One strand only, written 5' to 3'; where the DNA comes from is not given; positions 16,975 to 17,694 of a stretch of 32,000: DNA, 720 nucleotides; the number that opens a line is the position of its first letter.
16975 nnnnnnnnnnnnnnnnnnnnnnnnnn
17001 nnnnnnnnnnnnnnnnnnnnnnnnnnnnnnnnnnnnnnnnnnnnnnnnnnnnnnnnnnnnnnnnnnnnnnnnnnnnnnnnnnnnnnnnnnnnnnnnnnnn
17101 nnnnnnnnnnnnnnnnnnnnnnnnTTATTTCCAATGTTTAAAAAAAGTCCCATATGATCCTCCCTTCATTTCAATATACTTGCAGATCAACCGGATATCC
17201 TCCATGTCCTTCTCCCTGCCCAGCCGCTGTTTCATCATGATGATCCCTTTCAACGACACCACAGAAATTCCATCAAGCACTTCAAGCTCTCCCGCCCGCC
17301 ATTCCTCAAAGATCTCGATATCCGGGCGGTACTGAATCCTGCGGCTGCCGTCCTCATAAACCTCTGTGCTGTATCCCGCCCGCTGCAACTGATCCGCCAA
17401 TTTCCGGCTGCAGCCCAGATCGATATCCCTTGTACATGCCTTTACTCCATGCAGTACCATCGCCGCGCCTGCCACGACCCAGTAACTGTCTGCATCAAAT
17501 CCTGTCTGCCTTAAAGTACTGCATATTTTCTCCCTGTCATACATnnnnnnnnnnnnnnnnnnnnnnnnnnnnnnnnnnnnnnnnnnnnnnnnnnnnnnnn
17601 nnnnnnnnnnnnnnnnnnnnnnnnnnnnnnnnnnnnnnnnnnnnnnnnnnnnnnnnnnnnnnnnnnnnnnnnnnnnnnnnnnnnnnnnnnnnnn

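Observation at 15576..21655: Three tandem AAA-ATPase-like/PD-(D/E)XK paralogues with a segmentally mosaic similarity pattern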

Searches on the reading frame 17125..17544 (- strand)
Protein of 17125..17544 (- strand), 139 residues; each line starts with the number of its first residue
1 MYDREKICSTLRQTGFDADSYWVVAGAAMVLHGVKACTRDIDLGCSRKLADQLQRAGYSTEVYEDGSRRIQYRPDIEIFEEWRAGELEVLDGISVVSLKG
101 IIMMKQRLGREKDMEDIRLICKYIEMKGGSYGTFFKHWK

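Call 3: search_protein_families(library=pfam, proteins=[window:17125-17544:-])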
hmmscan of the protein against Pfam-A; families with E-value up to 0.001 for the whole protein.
window:17125-17544:- (139 aa): 0 families

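Call 9: search_protein_families(library=padloc, proteins=[window:17125-17544:-], max_evalue=0.01)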
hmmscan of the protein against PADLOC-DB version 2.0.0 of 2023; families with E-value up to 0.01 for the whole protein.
window:17125-17544:- (139 aa): 0 families

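Call 10: search_protein_families(library=ncbifam, proteins=[window:17125-17544:-], max_evalue=0.01)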
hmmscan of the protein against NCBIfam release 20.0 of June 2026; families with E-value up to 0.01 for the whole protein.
window:17125-17544:- (139 aa): 0 families

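Call 45: search_protein_families(library=pfam, proteins=[window:17125-17544:-], max_evalue=10)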
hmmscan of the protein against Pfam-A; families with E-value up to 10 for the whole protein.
window:17125-17544:- (139 aa): 1 family
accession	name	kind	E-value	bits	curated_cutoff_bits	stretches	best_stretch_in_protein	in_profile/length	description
PF19502.5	DUF6036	-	0.02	15.1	23.6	1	20-118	21-116/164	Nucleotidyltransferase of unknown function (DUF6036)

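Call 89: search_protein_families(library=phrogs, proteins=[window:17125-17544:-], max_evalue=0.001)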
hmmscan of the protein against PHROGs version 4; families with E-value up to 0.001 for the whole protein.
window:17125-17544:- (139 aa): 2 families
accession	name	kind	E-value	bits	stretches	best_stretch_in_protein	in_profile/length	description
phrog_12854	-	unknown function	1.8e-12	48.1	1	16-125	19-132/137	-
phrog_34845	-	unknown function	0.00068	20.6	0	46-68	24-49/53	-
